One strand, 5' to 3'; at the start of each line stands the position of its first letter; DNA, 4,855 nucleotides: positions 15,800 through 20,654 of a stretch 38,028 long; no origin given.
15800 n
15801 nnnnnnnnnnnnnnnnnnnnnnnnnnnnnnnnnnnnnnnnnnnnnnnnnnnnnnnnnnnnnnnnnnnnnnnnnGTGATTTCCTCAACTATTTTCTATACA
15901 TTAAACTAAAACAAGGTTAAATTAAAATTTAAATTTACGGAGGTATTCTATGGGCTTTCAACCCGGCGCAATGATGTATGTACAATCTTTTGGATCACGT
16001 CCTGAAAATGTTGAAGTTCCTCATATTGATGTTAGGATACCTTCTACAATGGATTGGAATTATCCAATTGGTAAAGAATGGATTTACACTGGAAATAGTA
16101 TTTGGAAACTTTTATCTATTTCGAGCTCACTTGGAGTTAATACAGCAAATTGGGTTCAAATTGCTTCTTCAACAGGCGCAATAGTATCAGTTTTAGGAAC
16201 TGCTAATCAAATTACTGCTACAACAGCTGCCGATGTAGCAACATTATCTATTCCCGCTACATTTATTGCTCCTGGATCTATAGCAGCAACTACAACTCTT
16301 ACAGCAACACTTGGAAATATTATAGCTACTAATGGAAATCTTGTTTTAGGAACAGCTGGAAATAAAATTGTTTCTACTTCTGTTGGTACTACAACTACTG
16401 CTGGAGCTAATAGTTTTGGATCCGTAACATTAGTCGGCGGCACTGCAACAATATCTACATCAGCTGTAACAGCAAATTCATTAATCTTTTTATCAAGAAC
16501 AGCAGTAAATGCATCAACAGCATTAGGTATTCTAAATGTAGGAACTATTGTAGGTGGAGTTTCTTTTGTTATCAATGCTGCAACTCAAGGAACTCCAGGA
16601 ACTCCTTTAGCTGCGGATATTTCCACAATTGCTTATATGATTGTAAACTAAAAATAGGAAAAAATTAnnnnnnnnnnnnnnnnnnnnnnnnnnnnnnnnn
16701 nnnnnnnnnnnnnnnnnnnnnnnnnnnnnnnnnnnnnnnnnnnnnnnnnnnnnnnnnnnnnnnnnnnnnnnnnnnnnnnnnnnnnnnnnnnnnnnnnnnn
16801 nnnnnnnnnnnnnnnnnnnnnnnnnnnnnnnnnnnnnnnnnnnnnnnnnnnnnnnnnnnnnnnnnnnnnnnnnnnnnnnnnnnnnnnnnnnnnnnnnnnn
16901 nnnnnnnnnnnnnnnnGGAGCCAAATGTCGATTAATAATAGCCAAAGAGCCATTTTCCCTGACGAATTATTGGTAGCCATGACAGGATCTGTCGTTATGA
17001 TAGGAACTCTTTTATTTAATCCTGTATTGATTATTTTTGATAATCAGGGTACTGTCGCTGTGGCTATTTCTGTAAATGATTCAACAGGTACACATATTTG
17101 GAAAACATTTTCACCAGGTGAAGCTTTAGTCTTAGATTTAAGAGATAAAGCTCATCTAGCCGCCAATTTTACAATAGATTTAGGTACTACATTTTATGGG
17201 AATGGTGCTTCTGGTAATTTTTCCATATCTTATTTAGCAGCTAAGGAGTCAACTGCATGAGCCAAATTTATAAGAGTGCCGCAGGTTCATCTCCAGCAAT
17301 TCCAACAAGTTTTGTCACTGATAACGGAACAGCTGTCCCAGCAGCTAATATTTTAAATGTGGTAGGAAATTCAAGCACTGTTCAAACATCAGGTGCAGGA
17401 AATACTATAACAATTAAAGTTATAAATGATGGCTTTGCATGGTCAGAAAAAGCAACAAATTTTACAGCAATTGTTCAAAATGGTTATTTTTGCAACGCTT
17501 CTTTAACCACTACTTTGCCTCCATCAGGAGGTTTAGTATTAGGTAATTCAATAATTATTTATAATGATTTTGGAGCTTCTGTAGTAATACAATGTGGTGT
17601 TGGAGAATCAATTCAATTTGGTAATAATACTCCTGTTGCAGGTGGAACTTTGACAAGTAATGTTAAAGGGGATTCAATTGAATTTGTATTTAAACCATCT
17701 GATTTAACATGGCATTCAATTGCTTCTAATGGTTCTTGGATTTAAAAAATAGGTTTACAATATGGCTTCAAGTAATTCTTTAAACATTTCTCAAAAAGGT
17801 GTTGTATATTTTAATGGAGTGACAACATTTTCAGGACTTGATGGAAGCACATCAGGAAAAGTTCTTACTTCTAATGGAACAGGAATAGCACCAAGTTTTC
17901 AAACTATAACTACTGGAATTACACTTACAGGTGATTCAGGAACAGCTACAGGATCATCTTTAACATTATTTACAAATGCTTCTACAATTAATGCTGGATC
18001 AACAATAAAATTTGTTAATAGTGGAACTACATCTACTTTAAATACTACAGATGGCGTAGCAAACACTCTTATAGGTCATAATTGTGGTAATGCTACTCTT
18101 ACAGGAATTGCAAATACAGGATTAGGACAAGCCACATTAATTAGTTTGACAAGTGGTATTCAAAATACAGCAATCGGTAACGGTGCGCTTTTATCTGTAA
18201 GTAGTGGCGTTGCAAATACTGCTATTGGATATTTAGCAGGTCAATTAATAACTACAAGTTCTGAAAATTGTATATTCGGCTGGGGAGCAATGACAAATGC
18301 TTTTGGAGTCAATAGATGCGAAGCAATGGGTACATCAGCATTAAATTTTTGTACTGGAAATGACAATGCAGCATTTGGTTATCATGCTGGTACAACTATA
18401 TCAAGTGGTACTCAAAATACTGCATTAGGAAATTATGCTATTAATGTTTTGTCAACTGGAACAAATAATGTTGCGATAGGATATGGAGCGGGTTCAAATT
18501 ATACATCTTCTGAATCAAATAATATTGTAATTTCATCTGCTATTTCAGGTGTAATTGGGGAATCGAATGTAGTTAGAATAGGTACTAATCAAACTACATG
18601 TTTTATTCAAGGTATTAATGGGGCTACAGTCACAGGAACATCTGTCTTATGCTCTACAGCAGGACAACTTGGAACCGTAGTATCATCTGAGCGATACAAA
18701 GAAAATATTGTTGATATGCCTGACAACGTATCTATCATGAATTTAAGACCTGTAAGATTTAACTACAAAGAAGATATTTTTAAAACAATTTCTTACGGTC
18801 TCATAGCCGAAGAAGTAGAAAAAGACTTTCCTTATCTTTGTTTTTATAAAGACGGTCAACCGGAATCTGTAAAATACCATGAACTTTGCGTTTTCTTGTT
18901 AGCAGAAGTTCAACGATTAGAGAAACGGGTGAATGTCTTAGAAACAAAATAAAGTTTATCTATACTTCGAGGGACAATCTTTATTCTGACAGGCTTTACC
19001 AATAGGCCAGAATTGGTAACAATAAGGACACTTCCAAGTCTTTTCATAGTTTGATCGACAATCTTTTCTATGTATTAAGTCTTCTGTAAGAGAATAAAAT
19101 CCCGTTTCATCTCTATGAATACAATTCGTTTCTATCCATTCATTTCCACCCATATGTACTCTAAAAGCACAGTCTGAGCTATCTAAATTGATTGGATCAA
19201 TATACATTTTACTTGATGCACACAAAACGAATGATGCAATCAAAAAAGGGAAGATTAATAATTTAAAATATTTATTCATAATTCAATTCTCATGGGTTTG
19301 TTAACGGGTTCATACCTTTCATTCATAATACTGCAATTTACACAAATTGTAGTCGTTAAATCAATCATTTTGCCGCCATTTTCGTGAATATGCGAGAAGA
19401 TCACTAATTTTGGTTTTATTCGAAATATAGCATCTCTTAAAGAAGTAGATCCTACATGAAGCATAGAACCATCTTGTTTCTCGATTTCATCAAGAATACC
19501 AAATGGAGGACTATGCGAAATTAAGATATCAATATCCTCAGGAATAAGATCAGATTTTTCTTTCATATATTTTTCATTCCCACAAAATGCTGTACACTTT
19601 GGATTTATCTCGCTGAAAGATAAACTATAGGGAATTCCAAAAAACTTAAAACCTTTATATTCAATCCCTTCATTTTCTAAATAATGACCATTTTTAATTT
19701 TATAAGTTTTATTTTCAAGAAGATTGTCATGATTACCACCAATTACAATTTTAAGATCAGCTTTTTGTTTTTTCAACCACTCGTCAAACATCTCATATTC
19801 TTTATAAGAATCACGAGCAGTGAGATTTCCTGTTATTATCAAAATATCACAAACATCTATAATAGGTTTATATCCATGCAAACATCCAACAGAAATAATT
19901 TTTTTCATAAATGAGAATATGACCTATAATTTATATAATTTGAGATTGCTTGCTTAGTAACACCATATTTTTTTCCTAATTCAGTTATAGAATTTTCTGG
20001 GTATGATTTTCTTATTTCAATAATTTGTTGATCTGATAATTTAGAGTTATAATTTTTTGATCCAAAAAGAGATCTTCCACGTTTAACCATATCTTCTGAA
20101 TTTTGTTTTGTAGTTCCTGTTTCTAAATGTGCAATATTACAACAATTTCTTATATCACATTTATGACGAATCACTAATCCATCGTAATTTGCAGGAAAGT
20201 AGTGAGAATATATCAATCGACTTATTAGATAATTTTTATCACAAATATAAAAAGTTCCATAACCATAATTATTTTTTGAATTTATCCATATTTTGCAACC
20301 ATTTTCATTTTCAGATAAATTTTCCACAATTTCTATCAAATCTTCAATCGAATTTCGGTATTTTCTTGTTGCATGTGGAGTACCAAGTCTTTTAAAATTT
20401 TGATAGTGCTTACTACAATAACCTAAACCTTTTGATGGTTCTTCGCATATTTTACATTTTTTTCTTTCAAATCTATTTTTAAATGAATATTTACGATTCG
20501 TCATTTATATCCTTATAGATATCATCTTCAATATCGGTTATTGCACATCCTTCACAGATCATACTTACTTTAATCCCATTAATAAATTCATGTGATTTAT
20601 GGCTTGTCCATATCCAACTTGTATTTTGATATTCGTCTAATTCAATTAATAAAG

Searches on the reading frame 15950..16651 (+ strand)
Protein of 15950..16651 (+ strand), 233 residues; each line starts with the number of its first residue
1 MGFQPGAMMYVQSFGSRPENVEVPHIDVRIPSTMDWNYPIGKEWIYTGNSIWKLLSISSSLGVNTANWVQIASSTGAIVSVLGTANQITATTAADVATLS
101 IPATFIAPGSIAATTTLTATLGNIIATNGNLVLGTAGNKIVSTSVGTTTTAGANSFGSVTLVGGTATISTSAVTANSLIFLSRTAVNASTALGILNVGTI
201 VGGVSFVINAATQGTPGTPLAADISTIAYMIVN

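Call 8: search_protein_families(library=phrogs, max_evalue=0.001, proteins=[window:15950-16651:+])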
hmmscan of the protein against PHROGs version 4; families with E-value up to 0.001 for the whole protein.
window:15950-16651:+ (233 aa): 0 families

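Call 22: search_protein_families(library=pfam, max_evalue=0.01, proteins=[window:15950-16651:+])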
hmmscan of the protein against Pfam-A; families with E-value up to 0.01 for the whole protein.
window:15950-16651:+ (233 aa): 1 family
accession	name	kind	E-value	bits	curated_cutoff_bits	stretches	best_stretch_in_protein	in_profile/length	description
PF24146.1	K1-lyase_C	-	8.6e-13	49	27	1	155-232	3-70/70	K1 capsule-specific polysaccharide lyase, C-terminal domain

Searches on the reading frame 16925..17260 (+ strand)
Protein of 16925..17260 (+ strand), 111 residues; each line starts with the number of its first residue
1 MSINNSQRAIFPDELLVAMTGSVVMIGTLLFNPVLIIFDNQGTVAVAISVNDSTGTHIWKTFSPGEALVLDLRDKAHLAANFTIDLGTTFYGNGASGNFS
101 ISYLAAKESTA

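Call 23: search_protein_families(library=pfam, max_evalue=0.01, proteins=[window:16925-17260:+])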
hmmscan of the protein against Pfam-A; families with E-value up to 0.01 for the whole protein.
window:16925-17260:+ (111 aa): 1 family
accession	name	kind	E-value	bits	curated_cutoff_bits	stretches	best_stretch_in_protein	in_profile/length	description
PF23509.1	MSMEG_3727_PQQ-assoc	-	0.0082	16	27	1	25-98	50-122/152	MSMEG_3727, PQQ-associated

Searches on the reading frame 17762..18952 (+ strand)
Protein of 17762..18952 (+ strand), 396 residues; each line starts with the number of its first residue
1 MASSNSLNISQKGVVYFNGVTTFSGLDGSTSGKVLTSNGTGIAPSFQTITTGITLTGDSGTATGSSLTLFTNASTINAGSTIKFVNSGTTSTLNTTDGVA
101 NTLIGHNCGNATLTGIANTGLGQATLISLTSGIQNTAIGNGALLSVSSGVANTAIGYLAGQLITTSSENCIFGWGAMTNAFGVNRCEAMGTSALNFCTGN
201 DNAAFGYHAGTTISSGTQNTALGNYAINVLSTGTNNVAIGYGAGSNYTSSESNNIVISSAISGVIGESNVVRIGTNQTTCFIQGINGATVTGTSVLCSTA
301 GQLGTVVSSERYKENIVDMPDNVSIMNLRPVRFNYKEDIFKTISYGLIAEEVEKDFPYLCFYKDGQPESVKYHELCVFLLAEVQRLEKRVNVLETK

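Call 7: search_protein_families(library=phrogs, max_evalue=0.001, proteins=[window:17762-18952:+])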
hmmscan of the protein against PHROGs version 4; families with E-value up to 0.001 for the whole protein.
window:17762-18952:+ (396 aa): 5 families
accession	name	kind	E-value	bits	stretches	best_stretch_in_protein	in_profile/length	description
phrog_23837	-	head and packaging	1.3e-14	55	1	22-336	121-434/507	virion structural protein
phrog_6002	-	head and packaging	8.1e-14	51.2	2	88-180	706-798/1183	virion structural protein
phrog_4636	-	tail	1.4e-10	41.3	2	21-179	178-344/763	tail spike protein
phrog_1980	-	tail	4.9e-08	33.7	1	135-394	170-427/449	tail fiber protein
phrog_1786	-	head and packaging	5.7e-06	25.5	1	207-395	1032-1241/1246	minor head protein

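Call 23: search_protein_families(library=pfam, max_evalue=0.01, proteins=[window:17762-18952:+])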
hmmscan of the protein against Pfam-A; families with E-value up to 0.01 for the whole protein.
window:17762-18952:+ (396 aa): 1 family
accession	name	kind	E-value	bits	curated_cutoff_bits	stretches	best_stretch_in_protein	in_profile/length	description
PF13884.11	Peptidase_S74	-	7.8e-08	32.9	22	1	308-358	1-55/58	Chaperone of endosialidase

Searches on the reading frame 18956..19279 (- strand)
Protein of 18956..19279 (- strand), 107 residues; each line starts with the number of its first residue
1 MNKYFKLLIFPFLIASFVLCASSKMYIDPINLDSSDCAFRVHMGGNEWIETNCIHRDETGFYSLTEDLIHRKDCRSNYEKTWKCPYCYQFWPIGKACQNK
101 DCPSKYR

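Call 57: search_protein_families(library=phrogs, max_evalue=0.01, proteins=[window:18956-19279:-])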
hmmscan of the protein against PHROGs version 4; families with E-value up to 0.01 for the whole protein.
window:18956-19279:- (107 aa): 0 families

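Call 72: search_protein_families(library=ncbifam, max_evalue=1, proteins=[window:18956-19279:-])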
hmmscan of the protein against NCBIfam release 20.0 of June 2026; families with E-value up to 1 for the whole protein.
window:18956-19279:- (107 aa): 1 family
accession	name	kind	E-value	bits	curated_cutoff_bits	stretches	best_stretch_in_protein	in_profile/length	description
NF007052.0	PRK09505.1-2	equivalog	0.091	10.9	749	1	33-96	366-429/677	alpha-amylase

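Call 106: find_homologous_proteins(query=window:18956-19279:-, max_evalue=0.001)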
Query window:18956-19279:- (107 aa): 18 proteins with E <= 0.001 among 18 candidates.
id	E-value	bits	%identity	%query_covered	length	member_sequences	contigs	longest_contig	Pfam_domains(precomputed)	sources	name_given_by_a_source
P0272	3.0e-72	258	100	100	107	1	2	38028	-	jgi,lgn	-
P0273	3.5e-30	122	47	95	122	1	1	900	-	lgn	-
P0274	5.8e-30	122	49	90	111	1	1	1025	-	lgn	-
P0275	6.1e-30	122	51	92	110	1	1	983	-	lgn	-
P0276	5.3e-29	119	46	100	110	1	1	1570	-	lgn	-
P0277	7.0e-29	118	51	94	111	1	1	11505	-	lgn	-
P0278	2.2e-28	117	44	94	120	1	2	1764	-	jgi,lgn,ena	-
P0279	2.6e-28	116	50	90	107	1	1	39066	-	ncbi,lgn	-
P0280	7.2e-28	115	45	100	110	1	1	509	-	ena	-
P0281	1.6e-27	114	46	94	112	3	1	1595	-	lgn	-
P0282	2.9e-27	113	48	90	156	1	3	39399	-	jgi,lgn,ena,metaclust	jgi:hypothetical protein|metaclust:\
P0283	1.8e-26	110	48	95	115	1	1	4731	-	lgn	-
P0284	4.0e-26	109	48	88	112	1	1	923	-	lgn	-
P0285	3.5e-25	106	44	93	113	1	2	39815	-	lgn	-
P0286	8.0e-25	105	47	95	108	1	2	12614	-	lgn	-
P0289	2.6e-21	94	45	83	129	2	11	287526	-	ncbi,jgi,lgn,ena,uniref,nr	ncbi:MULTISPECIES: hypothetical protein [Parachlamydia]|jgi:hypothetical protein|uniref:hypothetical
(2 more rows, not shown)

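Call 107: find_encoding_contigs(protein=P0289, flank=10000, max_places=3)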
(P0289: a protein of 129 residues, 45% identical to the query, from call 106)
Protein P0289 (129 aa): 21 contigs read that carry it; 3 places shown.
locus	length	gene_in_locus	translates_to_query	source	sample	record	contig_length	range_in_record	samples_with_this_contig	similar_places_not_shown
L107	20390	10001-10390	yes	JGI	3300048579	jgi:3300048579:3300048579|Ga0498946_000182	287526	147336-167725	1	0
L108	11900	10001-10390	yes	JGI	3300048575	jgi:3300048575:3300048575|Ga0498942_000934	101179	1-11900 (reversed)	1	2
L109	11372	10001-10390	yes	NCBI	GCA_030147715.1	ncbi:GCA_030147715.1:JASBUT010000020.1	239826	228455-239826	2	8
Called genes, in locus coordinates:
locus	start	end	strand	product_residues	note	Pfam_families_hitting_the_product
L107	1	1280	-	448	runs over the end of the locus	PF01554:MatE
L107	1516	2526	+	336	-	PF09924:LPG_synthase_C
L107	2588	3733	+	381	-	PF12704:MacB_PCD, PF02687:FtsX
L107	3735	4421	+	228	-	PF13555:AAA_29 (weak), PF00005:ABC_tran, PF02463:SMC_N (weak), PF13166:AAA_13 (faint), PF13304:AAA_21 (faint)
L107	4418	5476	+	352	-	PF25917:BSH_RND (weak), PF25973:BSH_CzcB (weak), PF25984:BSH_YknX, PF25881:HH_YBHG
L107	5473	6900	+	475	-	PF02321:OEP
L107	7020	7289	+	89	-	PF13091:PLDc_2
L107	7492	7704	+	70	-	PF13091:PLDc_2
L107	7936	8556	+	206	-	PF08348:PAS_6, PF13309:HTH_22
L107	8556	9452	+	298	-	PF02567:PhzC-PhzF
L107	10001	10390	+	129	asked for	-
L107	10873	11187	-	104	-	-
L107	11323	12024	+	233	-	PF00872:Transposase_mut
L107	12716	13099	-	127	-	-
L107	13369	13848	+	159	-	-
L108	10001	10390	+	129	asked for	-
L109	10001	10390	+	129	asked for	-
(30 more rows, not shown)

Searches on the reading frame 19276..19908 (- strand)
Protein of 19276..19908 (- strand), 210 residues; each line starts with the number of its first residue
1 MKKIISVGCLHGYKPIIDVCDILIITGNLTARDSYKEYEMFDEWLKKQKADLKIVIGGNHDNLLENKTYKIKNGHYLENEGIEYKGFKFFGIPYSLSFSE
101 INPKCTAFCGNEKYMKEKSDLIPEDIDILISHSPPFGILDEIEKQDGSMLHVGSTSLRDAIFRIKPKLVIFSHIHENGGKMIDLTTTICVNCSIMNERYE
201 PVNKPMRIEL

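Call 8: search_protein_families(library=phrogs, max_evalue=0.001, proteins=[window:19276-19908:-])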
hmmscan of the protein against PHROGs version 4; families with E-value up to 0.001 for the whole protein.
window:19276-19908:- (210 aa): 1 family
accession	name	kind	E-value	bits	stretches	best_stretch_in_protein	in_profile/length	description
phrog_1649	-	other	2.3e-16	60.3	1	18-193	62-269/308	metallo-phosphoesterase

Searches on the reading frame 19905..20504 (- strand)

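Call 8: search_protein_families(library=phrogs, max_evalue=0.001, proteins=[window:19905-20504:-])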
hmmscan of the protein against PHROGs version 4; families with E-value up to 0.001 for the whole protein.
window:19905-20504:- (199 aa): 9 families
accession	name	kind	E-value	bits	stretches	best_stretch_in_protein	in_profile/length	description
phrog_59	-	DNA, RNA and nucleotide metabolism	3.9e-26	93.4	1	50-199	134-275/423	HNH endonuclease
phrog_1872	-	DNA, RNA and nucleotide metabolism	6.1e-24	85.8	1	46-184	12-153/166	endonuclease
phrog_6254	-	DNA, RNA and nucleotide metabolism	1.7e-20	74.9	1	65-191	9-148/154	HNH endonuclease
phrog_826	-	DNA, RNA and nucleotide metabolism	5.6e-15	56.6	1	42-141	55-160/281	HNH endonuclease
phrog_3593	-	DNA, RNA and nucleotide metabolism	1.6e-14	55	1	17-143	16-147/210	HNH endonuclease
phrog_1492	-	DNA, RNA and nucleotide metabolism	4.3e-08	33.7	1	77-145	93-165/414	HNH endonuclease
phrog_959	-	DNA, RNA and nucleotide metabolism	0.00011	23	1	73-161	35-128/138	HNH endonuclease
phrog_10495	-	DNA, RNA and nucleotide metabolism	0.00017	22.7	1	102-145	18-61/63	HNH endonuclease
phrog_99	-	DNA, RNA and nucleotide metabolism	0.00017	22.4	1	42-151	95-217/383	HNH endonuclease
